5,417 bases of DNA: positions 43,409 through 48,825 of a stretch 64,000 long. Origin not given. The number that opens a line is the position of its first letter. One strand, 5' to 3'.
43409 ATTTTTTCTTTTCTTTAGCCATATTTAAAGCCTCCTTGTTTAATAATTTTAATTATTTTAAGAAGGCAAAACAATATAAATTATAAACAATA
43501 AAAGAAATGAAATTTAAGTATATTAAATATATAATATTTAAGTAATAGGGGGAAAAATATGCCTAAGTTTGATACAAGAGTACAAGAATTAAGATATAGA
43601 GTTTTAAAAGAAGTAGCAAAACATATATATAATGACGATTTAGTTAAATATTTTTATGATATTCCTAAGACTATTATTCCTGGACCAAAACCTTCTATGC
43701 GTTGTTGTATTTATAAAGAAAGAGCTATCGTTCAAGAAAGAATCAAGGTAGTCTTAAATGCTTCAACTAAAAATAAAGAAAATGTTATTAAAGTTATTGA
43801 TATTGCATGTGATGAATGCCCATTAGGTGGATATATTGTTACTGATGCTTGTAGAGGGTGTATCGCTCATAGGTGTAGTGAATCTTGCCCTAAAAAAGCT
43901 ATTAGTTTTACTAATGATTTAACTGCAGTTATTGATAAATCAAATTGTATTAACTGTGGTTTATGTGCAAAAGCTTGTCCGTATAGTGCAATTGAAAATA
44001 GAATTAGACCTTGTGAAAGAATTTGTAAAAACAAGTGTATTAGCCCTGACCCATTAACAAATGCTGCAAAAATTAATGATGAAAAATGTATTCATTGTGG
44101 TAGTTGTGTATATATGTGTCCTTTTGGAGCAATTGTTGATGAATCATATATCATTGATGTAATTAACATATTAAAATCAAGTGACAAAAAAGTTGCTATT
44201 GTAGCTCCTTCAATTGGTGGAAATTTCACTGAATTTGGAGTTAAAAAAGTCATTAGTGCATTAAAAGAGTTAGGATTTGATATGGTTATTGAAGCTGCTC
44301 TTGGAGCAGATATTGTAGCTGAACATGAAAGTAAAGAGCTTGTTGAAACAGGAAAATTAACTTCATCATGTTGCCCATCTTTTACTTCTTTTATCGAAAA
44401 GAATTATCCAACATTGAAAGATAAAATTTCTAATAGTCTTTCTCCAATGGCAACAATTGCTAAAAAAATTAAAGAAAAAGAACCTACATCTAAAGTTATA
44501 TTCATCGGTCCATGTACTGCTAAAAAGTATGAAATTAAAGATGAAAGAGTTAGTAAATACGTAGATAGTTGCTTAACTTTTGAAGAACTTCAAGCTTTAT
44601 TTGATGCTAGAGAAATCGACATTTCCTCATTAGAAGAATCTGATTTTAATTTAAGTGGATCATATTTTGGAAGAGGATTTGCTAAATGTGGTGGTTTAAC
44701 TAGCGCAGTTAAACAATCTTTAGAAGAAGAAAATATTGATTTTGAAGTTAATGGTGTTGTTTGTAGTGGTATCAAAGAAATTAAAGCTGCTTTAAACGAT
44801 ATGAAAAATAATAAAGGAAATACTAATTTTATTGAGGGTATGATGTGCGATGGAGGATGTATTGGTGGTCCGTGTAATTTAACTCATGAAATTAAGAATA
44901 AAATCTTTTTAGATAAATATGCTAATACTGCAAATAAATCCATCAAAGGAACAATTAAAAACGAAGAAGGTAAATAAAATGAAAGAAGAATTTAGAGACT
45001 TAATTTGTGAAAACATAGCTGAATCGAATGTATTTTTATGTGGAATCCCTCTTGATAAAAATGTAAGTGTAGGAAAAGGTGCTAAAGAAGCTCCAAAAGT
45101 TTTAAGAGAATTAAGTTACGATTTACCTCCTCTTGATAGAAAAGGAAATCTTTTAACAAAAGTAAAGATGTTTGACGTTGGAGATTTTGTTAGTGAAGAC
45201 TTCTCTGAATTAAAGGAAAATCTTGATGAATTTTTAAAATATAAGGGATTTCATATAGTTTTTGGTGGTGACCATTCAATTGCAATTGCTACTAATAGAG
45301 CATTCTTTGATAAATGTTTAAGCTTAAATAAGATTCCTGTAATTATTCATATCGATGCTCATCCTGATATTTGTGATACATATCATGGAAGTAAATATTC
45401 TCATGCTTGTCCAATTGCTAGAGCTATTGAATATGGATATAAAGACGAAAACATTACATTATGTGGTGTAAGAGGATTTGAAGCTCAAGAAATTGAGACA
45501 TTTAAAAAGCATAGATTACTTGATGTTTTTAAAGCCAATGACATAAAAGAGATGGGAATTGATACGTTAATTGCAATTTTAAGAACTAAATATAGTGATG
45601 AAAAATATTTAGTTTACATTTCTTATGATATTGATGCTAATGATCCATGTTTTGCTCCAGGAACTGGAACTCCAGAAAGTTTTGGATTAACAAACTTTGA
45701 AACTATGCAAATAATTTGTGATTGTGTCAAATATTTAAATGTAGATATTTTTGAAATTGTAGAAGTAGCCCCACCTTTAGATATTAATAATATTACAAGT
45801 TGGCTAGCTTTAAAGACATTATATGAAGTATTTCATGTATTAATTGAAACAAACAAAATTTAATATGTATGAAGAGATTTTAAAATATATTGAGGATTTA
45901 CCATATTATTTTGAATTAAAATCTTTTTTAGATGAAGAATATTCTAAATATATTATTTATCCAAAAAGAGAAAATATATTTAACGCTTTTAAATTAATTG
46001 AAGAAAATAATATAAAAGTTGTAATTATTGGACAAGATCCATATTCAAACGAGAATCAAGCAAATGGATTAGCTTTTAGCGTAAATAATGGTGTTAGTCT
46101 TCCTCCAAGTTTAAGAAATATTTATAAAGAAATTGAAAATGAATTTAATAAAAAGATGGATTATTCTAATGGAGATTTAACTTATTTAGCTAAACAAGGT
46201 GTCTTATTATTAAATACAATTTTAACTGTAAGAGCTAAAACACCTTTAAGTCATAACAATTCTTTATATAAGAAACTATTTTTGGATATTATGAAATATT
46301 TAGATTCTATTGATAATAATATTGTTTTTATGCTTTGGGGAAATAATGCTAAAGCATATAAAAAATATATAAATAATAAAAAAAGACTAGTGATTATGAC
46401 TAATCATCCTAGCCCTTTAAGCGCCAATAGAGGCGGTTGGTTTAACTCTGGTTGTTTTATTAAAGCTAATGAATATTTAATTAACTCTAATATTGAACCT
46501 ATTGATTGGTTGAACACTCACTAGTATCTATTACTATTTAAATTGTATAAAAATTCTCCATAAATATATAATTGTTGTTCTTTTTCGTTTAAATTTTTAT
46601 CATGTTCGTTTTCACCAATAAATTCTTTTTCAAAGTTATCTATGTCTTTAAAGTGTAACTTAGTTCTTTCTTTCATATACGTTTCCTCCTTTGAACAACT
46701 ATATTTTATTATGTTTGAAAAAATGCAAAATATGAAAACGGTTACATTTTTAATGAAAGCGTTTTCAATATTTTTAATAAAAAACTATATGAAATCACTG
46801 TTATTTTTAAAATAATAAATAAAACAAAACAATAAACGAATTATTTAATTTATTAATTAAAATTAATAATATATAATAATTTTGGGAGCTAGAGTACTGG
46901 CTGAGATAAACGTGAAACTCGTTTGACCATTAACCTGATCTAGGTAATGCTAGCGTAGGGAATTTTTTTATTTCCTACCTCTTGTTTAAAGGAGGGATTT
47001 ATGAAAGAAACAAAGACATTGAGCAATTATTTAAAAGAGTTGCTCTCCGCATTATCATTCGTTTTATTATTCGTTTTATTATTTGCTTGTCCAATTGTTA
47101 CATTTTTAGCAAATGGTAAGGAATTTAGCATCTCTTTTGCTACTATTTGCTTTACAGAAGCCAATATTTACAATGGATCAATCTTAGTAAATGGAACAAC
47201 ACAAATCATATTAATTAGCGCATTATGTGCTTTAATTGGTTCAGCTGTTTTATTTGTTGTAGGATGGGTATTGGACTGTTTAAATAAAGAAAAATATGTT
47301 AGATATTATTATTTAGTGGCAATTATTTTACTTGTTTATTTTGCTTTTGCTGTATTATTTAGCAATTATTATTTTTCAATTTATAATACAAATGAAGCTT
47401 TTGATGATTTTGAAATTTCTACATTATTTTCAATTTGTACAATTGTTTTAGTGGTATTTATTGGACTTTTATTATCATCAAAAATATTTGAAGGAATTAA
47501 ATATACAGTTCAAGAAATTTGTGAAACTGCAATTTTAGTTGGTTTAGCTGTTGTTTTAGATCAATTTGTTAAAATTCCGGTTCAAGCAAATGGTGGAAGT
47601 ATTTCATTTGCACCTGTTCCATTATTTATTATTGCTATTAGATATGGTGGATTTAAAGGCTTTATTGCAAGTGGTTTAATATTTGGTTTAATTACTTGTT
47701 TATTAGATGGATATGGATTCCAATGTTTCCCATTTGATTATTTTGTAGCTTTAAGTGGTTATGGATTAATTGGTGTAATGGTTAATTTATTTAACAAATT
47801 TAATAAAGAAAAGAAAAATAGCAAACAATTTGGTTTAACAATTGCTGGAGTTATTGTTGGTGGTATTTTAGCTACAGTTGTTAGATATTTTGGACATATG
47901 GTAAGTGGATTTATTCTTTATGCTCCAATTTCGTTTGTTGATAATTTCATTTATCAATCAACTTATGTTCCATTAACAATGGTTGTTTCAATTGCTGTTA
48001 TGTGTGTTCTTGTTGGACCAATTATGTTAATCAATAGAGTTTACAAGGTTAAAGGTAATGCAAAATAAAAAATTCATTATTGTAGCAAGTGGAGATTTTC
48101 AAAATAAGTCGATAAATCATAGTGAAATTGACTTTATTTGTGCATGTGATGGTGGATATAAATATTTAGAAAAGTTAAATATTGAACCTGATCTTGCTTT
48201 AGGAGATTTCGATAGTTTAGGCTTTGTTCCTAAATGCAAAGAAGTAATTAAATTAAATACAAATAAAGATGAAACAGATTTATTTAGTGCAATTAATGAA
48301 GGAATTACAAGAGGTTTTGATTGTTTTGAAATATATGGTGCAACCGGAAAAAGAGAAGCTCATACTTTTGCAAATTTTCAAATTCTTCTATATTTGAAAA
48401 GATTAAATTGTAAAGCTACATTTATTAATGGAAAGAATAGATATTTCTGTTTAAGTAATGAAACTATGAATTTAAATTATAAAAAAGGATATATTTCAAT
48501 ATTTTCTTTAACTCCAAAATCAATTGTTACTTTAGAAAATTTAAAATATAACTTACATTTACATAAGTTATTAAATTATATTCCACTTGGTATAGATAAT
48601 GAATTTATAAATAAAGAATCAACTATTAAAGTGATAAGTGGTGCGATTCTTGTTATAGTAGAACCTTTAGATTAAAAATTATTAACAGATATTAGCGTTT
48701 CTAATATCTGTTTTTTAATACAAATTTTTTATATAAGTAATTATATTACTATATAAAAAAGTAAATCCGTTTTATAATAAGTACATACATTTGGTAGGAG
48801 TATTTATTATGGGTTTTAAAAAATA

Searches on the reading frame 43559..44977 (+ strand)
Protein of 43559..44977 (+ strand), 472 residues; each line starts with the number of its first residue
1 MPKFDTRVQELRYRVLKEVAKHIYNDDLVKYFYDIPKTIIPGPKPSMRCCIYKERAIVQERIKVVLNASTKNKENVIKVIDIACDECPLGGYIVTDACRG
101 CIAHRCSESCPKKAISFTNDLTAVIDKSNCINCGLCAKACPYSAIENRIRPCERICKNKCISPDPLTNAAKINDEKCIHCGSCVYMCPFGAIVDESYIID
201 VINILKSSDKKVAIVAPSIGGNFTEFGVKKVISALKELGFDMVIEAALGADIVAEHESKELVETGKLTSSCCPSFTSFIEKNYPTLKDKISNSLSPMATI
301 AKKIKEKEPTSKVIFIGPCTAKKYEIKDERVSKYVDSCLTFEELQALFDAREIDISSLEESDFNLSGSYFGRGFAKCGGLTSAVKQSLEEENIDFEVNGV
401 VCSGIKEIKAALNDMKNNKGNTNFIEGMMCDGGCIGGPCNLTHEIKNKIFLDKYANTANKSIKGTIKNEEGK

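Call 27: find_encoding_contigs(protein=window:43559-44977:+, flank=10000, max_places=1)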
Protein window:43559-44977:+ (472 aa): no gene with exactly this product is on record in the collection.

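Call 58: search_protein_families(library=pfam, proteins=[window:43559-44977:+], max_evalue=0.0001)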
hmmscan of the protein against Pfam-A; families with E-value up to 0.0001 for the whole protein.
window:43559-44977:+ (472 aa): 11 families
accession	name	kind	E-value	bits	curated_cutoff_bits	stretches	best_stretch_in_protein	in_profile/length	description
PF02906.19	Fe_hyd_lg_C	-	1.4e-60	205.4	22.1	1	211-438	3-245/245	Iron only hydrogenase large subunit, C-terminal domain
PF00037.32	Fer4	-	3.2e-14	52.5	21.1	2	171-192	2-23/24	4Fe-4S binding domain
PF12838.12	Fer4_7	-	6e-14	52.7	27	2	98-144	2-52/52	4Fe-4S dicluster domain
PF12837.12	Fer4_6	-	1.2e-11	44.4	25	2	123-145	2-24/24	4Fe-4S binding domain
PF25160.1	LdpA_Fe-S-bd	-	1.2e-10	41.4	27.6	1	149-197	6-48/49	LdpA Fe-S cluster-binding domain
PF12797.12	Fer4_2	-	2.6e-10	40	24.5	2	124-142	4-22/22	4Fe-4S binding domain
PF13237.11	Fer4_10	-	8e-10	38.9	25.5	2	124-188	3-53/53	4Fe-4S dicluster domain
PF14697.11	Fer4_21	-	5e-09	36.6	35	0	123-161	1-42/59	4Fe-4S dicluster domain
PF13187.11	Fer4_9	-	4.1e-08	33.6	27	1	97-145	1-52/52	4Fe-4S dicluster domain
PF13484.11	Fer4_16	-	1.5e-07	32.5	30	1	129-189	1-65/66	4Fe-4S double cluster binding domain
PF12800.12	Fer4_4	-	8.9e-05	23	24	0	128-142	2-16/17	4Fe-4S binding domain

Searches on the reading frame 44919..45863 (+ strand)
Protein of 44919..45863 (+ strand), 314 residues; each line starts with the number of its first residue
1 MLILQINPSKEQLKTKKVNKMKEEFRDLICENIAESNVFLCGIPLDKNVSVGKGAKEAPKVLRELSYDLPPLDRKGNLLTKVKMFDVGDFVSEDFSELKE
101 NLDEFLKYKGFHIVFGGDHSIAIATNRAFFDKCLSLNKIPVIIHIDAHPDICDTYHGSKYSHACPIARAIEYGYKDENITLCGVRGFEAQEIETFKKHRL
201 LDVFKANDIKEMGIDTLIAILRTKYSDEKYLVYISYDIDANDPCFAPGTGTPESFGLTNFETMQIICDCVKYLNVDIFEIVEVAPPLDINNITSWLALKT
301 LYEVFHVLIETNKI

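Call 58: search_protein_families(library=pfam, proteins=[window:44919-45863:+], max_evalue=0.0001)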
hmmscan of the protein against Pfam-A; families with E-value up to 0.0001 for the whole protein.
window:44919-45863:+ (314 aa): 1 family
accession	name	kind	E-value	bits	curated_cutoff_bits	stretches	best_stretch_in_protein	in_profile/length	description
PF00491.26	Arginase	-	5.1e-62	210.3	22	1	37-304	2-277/280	Arginase family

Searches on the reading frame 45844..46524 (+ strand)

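Call 58: search_protein_families(library=pfam, proteins=[window:45844-46524:+], max_evalue=0.0001)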
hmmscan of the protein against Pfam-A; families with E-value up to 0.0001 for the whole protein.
window:45844-46524:+ (226 aa): 1 family
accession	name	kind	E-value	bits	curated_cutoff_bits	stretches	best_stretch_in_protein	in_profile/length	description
PF03167.25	UDG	-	2e-17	64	24.3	1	51-212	3-140/141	Uracil DNA glycosylase superfamily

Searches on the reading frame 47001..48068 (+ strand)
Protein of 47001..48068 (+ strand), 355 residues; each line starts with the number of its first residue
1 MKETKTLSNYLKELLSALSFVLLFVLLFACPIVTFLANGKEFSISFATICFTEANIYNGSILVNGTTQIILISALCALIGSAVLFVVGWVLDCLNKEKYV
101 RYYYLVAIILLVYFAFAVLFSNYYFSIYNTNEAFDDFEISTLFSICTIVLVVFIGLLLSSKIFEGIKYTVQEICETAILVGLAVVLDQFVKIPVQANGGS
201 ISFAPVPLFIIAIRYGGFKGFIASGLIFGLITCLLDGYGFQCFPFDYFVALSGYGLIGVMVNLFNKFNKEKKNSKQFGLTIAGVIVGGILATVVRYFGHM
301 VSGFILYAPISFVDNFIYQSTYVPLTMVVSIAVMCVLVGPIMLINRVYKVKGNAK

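Call 58: search_protein_families(library=pfam, proteins=[window:47001-48068:+], max_evalue=0.0001)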
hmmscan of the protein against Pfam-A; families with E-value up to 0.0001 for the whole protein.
window:47001-48068:+ (355 aa): 1 family
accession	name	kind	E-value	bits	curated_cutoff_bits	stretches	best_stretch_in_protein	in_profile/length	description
PF09515.15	Thia_YuaJ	-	8.7e-20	72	25.8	1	174-339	2-166/177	Thiamine transporter protein (Thia_YuaJ)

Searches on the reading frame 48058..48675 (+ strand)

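Call 58: search_protein_families(library=pfam, proteins=[window:48058-48675:+], max_evalue=0.0001)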
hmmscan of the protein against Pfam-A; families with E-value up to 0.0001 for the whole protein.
window:48058-48675:+ (205 aa): 2 families
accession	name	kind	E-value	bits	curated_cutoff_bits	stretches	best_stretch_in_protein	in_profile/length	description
PF04263.21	TPK_catalytic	-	7.4e-18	65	30.7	1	23-120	7-111/113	Thiamin pyrophosphokinase, catalytic domain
PF04265.19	TPK_B1_binding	-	1.9e-08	34.2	22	1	141-195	8-65/67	Thiamin pyrophosphokinase, vitamin B1 binding domain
